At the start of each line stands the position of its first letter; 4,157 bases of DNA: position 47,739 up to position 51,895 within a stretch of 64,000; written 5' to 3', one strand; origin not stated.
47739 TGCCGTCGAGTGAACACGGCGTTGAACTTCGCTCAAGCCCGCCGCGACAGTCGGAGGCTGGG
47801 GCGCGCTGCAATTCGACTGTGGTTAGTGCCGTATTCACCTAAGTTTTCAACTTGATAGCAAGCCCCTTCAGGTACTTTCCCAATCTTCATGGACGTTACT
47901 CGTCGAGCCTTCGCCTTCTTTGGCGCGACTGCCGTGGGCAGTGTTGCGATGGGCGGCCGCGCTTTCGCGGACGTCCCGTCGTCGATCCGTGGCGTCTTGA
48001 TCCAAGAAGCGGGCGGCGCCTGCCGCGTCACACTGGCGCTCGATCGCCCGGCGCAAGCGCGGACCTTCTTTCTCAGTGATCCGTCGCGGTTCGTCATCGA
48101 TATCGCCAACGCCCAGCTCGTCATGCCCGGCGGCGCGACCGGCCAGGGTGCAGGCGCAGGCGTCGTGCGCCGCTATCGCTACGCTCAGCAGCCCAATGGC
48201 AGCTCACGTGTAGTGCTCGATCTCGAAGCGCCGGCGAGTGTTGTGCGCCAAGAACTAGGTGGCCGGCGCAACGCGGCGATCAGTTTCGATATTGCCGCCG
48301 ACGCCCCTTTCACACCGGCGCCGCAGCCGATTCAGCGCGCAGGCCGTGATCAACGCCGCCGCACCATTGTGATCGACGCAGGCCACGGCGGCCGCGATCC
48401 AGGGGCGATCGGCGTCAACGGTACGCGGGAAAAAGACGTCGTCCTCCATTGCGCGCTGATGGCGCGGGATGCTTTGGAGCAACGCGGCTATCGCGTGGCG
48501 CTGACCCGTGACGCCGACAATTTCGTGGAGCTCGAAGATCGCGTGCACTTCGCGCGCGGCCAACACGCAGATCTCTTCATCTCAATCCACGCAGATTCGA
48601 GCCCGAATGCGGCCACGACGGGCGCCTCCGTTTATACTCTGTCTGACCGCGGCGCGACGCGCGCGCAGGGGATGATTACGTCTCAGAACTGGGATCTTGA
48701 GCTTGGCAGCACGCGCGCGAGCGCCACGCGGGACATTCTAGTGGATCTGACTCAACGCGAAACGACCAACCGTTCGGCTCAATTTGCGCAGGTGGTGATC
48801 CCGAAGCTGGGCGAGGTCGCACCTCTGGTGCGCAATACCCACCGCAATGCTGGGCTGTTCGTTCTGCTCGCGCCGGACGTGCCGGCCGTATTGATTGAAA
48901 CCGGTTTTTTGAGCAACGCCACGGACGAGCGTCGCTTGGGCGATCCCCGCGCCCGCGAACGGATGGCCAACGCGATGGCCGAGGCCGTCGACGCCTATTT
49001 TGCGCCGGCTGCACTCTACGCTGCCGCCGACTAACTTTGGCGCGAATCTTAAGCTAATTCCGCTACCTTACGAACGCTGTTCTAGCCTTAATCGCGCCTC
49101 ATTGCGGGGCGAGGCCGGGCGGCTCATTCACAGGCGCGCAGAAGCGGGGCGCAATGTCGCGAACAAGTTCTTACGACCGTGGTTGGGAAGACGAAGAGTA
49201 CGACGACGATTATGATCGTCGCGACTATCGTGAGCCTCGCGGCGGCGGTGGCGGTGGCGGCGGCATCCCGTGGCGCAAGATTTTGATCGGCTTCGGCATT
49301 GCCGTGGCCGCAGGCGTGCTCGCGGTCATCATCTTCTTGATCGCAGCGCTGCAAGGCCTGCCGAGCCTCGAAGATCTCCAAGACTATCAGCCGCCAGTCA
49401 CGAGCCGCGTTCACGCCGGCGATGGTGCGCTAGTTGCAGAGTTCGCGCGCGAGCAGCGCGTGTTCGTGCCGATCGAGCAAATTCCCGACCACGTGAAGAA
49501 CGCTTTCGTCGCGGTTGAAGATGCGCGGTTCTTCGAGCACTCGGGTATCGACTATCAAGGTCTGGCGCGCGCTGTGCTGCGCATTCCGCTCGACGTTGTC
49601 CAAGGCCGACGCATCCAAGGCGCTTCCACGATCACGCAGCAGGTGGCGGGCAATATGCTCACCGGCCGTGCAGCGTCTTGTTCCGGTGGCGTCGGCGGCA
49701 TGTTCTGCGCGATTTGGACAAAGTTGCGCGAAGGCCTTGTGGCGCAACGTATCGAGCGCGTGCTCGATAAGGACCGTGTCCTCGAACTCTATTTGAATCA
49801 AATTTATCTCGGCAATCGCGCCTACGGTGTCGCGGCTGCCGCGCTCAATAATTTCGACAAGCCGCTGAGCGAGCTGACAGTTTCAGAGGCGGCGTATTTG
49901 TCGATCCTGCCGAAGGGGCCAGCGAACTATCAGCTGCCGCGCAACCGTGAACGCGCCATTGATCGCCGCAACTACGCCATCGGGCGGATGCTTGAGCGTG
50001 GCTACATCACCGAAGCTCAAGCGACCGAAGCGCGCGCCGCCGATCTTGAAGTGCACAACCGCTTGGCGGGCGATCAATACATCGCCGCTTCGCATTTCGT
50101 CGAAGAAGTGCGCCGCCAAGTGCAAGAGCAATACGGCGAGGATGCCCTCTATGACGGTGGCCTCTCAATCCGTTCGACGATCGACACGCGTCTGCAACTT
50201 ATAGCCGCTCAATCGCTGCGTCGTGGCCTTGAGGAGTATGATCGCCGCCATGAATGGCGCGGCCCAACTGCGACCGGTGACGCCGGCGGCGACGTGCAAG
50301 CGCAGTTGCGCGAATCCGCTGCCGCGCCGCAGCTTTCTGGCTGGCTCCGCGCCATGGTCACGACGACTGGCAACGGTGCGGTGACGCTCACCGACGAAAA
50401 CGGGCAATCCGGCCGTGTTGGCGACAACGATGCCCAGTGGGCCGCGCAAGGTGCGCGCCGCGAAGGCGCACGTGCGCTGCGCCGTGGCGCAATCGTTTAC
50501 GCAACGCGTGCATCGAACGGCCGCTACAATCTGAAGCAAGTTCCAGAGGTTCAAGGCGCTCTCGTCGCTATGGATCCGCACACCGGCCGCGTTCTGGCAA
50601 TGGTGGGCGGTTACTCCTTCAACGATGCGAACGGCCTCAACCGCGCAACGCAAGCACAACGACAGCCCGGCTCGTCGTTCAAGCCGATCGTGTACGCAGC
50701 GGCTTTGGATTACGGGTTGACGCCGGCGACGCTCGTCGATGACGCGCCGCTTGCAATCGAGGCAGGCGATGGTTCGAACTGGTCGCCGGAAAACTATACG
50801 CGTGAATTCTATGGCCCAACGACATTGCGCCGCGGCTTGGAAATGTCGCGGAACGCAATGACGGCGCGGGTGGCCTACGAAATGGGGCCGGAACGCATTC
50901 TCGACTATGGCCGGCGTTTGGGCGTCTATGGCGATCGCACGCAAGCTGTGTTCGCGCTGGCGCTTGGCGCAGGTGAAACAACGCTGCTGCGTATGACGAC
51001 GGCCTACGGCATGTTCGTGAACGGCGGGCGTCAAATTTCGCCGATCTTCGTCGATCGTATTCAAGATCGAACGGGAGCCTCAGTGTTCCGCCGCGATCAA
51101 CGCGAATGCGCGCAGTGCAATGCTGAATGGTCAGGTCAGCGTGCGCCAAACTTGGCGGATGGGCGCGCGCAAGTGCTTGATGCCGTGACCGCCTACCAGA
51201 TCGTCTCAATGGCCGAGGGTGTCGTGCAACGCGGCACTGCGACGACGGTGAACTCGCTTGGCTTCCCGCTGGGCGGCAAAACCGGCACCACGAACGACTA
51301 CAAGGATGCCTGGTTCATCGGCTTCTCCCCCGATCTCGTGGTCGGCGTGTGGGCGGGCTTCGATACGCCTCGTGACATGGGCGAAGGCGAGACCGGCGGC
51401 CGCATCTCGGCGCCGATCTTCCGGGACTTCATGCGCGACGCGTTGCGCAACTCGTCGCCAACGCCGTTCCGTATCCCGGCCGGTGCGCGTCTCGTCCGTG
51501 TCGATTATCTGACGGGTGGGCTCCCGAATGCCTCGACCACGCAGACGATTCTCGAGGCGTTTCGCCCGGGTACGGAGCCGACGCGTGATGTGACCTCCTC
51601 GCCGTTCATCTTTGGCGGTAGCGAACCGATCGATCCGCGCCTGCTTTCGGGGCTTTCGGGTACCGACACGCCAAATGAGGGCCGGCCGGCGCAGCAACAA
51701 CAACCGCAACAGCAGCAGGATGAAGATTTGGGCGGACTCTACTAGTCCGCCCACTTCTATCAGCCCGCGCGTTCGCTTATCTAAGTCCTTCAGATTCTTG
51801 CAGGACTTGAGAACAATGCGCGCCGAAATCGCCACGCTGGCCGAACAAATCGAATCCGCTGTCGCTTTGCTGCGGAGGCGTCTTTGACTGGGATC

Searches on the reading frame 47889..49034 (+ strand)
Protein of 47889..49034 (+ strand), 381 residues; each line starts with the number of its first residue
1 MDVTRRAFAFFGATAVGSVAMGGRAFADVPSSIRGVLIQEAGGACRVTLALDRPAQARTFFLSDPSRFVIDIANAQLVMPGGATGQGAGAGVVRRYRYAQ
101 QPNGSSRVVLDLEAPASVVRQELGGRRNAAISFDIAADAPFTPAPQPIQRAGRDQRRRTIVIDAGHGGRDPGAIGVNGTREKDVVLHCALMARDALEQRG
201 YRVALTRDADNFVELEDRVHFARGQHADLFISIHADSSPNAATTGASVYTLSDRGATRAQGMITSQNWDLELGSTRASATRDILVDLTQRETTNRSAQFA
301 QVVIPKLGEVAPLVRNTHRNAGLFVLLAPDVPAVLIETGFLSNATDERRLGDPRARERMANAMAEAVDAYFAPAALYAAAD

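Call 39: search_protein_families(library=pfam, proteins=[window:47889-49034:+], max_evalue=0.01)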
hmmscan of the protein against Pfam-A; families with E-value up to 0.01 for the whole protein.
window:47889-49034:+ (381 aa): 2 families
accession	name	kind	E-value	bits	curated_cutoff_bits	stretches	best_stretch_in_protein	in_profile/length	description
PF01520.23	Amidase_3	-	2.2e-49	168.3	27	1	160-368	1-173/174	N-acetylmuramoyl-L-alanine amidase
PF11741.13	AMIN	-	6.2e-11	42.7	20.5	1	39-115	5-81/101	AMIN domain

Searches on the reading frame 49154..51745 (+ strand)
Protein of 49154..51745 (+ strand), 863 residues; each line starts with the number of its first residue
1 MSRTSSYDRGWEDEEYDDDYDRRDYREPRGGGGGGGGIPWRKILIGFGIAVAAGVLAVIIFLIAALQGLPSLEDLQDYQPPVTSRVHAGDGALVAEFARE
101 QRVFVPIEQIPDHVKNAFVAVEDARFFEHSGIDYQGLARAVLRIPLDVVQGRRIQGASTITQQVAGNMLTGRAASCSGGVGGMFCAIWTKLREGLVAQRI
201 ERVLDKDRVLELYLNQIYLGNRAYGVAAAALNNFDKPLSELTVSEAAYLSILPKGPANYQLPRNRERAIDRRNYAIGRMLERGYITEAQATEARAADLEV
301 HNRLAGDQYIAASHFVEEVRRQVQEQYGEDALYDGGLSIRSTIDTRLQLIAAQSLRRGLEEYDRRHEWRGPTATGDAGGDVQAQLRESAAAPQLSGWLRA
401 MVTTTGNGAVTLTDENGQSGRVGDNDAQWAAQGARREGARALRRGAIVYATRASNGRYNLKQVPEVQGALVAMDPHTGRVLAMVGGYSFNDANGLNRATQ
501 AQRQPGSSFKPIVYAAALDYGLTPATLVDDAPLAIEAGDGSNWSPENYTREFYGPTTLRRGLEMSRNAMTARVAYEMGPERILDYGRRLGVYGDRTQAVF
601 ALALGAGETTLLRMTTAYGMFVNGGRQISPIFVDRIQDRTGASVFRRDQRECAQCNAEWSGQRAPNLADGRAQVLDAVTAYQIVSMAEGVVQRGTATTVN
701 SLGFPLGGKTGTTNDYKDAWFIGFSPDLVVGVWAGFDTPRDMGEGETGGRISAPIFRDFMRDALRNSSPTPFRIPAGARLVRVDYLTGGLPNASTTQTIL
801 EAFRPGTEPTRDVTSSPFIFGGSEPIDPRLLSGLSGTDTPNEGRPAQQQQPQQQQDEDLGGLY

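Call 39: search_protein_families(library=pfam, proteins=[window:49154-51745:+], max_evalue=0.01)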
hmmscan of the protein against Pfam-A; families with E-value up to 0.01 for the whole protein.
window:49154-51745:+ (863 aa): 3 families
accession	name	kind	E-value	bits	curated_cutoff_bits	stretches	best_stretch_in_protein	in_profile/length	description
PF00912.28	Transgly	-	1.1e-50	172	27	1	91-279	2-177/178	Transglycosylase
PF00905.27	Transpeptidase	-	9e-35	120.7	22.1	1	468-760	1-298/299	Penicillin binding protein transpeptidase domain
PF17092.11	PCB_OB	-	2e-12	48.3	27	1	368-466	1-111/111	Penicillin-binding protein OB-like domain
